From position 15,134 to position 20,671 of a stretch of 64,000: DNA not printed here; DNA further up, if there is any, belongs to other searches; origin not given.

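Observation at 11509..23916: Tandem array of three giant modular T9SS cargo genes in which the middle gene is a chimera of its two neighbours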

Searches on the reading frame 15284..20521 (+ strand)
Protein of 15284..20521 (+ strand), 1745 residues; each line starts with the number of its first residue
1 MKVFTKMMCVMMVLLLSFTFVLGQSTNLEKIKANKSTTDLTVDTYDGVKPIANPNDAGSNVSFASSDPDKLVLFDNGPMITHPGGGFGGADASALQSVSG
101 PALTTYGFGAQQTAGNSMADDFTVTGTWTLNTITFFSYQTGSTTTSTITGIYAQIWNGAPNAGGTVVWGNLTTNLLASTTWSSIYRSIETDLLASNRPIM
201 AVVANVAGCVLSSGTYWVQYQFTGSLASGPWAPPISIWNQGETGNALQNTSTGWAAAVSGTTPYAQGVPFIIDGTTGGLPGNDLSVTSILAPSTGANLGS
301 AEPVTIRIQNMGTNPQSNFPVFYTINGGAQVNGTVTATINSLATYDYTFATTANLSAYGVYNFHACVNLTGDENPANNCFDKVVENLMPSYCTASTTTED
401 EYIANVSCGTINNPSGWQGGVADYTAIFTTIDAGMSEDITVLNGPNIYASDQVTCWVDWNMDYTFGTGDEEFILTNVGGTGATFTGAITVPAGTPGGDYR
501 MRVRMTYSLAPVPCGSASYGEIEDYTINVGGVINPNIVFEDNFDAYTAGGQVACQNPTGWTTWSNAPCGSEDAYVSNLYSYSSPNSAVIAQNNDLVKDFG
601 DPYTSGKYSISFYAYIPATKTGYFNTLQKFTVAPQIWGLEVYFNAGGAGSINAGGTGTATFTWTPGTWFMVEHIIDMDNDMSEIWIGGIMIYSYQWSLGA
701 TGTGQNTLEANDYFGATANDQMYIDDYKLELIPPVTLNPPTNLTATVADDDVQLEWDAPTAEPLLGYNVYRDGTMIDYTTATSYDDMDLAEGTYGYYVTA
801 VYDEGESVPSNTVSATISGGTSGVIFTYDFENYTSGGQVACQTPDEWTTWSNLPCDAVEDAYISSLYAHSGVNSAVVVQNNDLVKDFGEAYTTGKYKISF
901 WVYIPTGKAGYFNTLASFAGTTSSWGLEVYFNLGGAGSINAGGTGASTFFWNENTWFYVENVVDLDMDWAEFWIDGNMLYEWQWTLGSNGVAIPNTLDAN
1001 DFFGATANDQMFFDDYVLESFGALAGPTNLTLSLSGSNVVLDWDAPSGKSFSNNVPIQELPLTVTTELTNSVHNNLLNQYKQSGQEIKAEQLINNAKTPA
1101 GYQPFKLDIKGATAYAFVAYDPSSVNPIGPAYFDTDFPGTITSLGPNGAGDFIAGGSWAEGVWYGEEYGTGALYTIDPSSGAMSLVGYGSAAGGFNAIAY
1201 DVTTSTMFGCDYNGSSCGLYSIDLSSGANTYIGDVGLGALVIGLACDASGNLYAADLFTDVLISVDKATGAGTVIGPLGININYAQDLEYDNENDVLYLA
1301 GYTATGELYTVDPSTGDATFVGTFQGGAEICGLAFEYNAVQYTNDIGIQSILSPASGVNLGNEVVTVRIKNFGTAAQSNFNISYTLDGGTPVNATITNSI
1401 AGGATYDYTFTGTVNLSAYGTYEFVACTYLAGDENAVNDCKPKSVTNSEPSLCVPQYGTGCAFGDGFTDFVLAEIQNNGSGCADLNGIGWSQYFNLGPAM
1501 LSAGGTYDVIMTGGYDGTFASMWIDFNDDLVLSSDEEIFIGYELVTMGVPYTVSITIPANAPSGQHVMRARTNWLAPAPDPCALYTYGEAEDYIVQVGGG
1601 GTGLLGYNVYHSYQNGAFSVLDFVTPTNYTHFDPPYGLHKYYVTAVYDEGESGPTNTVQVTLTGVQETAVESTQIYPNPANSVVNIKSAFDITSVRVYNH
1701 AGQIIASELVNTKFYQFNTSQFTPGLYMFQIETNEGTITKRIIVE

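Call 6: search_protein_families(library=pfam, proteins=[window:15284-20521:+], max_evalue=0.01)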
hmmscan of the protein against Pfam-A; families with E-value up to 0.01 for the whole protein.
window:15284-20521:+ (1745 aa): 6 families
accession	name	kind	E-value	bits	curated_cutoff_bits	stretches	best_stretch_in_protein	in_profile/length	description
PF20009.4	GEVED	-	8.3e-36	123.1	24.4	2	453-528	2-78/78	GEVED domain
PF18962.6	Por_Secre_tail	-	7.4e-13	49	27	1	1675-1744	1-75/75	Secretion system C-terminal sorting domain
PF07705.17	CARDB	-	2.3e-11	44.2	22.7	1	1344-1425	2-80/101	CARDB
PF14339.12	DUF4394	-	2e-10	40.9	29.6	1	1250-1334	141-230/230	Domain of unknown function (DUF4394)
PF00041.27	fn3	-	9.6e-07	29.4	25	1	739-815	2-83/84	Fibronectin type III domain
PF18370.7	RGI_lyase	-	0.0024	18.6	27.8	1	749-814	16-84/86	Rhamnogalacturonan I lyases beta-sheet domain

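Call 7: search_protein_families(library=ncbifam, proteins=[window:15284-20521:+], max_evalue=0.01)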
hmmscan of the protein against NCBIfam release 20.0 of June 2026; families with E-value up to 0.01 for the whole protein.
window:15284-20521:+ (1745 aa): 3 families
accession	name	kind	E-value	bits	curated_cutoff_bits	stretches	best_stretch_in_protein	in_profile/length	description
TIGR04183.1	Por_Secre_tail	domain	1.8e-12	47.1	23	1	1675-1744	1-71/72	T9SS type A sorting domain-containing protein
NF047971.1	ThermolysLepto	equivalog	3.6e-11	42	1350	1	396-529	631-771/776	M4 family metalopeptidase thermolysin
NF050177.1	TapA_OM_Porphy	equivalog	0.00053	18.8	500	1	1671-1745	469-544/544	TapA/TapC family T9SS-dependent outer membrane protein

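Call 8: find_encoding_contigs(protein=window:15284-20521:+, flank=10000, max_places=10)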
Protein window:15284-20521:+ (1745 aa): no gene with exactly this product is on record in the collection.

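Call 19: find_homologous_proteins(query=window:15284-20521:+, max_evalue=1e-10)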
Query window:15284-20521:+ (1745 aa): 347 proteins with E <= 1e-10 among 8000 candidates; the best 120 are listed.
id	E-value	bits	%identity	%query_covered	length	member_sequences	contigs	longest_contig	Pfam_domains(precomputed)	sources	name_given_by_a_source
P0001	0.0e+0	2026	85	43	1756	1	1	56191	PF20009.5,PF18962.8,PF18370.8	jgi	jgi:hypothetical protein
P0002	0.0e+0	1647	58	27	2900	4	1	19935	PF19190.7,PF07610.18,PF20009.5,PF00635.33,PF18962.8,PF07705.18,PF22544.3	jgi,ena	jgi:hypothetical protein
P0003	0.0e+0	1452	52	30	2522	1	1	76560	PF19190.7,PF07610.18,PF20009.5,PF18962.8,PF07705.18,PF14339.13,PF22544.3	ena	-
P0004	0.0e+0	1448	65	33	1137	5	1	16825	PF20009.5,PF18962.8,PF07705.18,PF14339.13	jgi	jgi:hypothetical protein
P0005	0.0e+0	1352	84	31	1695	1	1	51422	PF20009.5,PF18962.8,PF18370.8,PF00041.28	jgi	jgi:hypothetical protein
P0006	0.0e+0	1318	46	29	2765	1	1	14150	PF23755.2,PF19190.7,PF20009.5,PF18962.8,PF22544.3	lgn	-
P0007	0.0e+0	1280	63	33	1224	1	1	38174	PF20009.5,PF18962.8,PF07705.18,PF14339.13,PF00041.28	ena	-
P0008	0.0e+0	1212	58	34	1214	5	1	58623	PF20009.5,PF18962.8,PF07705.18,PF14339.13,PF00041.28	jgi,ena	jgi:hypothetical protein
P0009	0.0e+0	1163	69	28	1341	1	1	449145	PF20009.5,PF18962.8,PF07705.18,PF07675.19,PF00041.28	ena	-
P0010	0.0e+0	1130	54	43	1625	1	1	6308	PF20009.5,PF18962.8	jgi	jgi:hypothetical protein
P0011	7.0e-296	1003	52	32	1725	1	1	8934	PF20009.5,PF07705.18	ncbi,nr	ncbi:MAG: hypothetical protein K9H16_12450, partial [Bacteroidales bacterium]|nr:hypothetical protei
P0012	1.3e-294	999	55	14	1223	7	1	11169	PF20009.5,PF07705.18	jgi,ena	-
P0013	4.8e-288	977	49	30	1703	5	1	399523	PF20009.5,PF18962.8,PF18370.8,PF07705.18,PF00041.28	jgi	jgi:hypothetical protein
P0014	6.2e-285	967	46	28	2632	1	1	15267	PF19190.7,PF20009.5,PF14339.13,PF22544.3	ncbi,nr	ncbi:MAG: DUF4394 domain-containing protein, partial [Bacteroidales bacterium]|nr:DUF4394 domain-con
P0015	6.0e-282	957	48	30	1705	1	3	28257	PF20009.5,PF18962.8,PF18370.8,PF07705.18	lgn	-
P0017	5.9e-274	930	54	15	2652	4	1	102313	PF19190.7,PF22076.3,PF20009.5,PF18962.8,PF07705.18,PF07675.19,PF22544.3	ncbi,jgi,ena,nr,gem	ncbi:MAG: choice-of-anchor J domain-containing protein [Bacteroidales bacterium]|nr:choice-of-anchor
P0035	5.0e-208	712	96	16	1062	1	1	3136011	PF20773.6,PF18962.8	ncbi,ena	-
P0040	1.6e-199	684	55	15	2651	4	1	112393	PF19190.7,PF20009.5,PF18962.8,PF07675.19,PF22544.3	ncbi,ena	-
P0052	1.9e-151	524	62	15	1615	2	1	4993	PF19190.7,PF20009.5,PF18962.8,PF07675.19,PF22544.3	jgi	jgi:hypothetical protein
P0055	2.4e-148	514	58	14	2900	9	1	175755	PF00963.25,PF21310.4,PF07675.19,PF22544.3,PF19190.7,PF15780.12,PF22076.3,PF20773.6,PF20009.5,PF00635.33,PF18962.8,PF18998.7,PF18370.8,PF07705.18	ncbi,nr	ncbi:MAG: choice-of-anchor J domain-containing protein [Bacteroidales bacterium]|nr:choice-of-anchor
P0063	1.1e-135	472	49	20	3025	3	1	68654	PF22073.3,PF19190.7,PF20009.5,PF00963.25,PF18962.8,PF18998.7,PF07675.19,PF22544.3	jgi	jgi:hypothetical protein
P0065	4.1e-132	460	48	20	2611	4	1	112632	PF19190.7,PF20773.6,PF20009.5,PF00963.25,PF18962.8,PF18998.7,PF07675.19,PF22544.3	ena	-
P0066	1.8e-129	451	53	14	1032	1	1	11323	PF20009.5,PF18962.8,PF07675.19,PF00041.28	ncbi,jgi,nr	ncbi:MAG: hypothetical protein DRJ05_01215 [Bacteroidetes bacterium]|nr:MAG: hypothetical protein DR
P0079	1.0e-97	346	40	16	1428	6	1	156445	PF16561.12,PF22058.3,PF18962.8,PF07705.18,PF07675.19,PF13860.13,PF01483.28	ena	-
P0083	1.6e-96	342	49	20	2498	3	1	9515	PF19190.7,PF20773.6,PF20009.5,PF00963.25,PF18998.7,PF07675.19,PF22544.3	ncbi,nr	ncbi:MAG: choice-of-anchor J domain-containing protein, partial [Bacteroidales bacterium]|nr:choice-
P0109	8.2e-74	267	55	12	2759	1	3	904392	PF13715.13,PF18962.8,PF18370.8,PF07675.19,PF13620.13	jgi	jgi:hypothetical protein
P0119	5.7e-69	251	54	13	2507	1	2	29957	PF13715.13,PF00629.31,PF18962.8,PF18370.8,PF07675.19,PF13620.13,PF21471.4,PF22904.4,PF17210.10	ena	-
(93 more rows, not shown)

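Call 20: find_encoding_contigs(protein=P0035, flank=10000, max_places=5)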
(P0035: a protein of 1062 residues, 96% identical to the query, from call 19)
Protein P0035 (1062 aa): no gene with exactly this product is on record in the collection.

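Call 21: find_encoding_contigs(protein=P0001, flank=10000, max_places=5)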
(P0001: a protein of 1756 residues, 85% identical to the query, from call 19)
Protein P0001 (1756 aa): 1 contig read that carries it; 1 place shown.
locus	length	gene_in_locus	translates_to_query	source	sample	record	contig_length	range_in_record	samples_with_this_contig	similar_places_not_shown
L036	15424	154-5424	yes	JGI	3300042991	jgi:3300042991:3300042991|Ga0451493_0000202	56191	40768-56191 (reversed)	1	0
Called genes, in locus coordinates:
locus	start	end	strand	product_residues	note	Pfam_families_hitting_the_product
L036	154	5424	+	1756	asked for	PF20009:GEVED, PF18370:RGI_lyase (faint), PF20009:GEVED, PF18962:Por_Secre_tail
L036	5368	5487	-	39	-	-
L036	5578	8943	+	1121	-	PF00133:tRNA-synt_1, PF09334:tRNA-synt_1g (weak), PF08264:Anticodon_1, PF19302:DUF5915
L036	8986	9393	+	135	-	PF01258:zf-dskA_traR (weak)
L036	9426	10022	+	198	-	PF01252:Peptidase_A8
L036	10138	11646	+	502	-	PF02874:ATP-synt_ab_N, PF00006:ATP-synt_ab, PF22919:ATP-synt_VA_C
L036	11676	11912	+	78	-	PF02823:ATP-synt_DE_N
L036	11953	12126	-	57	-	-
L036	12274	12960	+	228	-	-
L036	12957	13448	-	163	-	PF13474:SnoaL_3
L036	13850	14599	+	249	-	PF03309:Pan_kinase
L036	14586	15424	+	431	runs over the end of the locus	-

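Call 23: list_cluster_members(proteins=[P0035])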
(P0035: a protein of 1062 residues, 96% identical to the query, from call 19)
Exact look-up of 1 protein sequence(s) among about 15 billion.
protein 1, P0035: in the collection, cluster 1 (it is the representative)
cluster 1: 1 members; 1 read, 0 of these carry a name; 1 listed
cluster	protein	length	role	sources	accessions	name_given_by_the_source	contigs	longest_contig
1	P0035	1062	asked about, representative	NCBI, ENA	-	-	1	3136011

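Call 25: search_solved_structures(query=window:15284-20521:+, max_evalue=0.1)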
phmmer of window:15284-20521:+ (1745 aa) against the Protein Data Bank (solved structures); distinct sequences matched with E-value up to 0.1: 0.
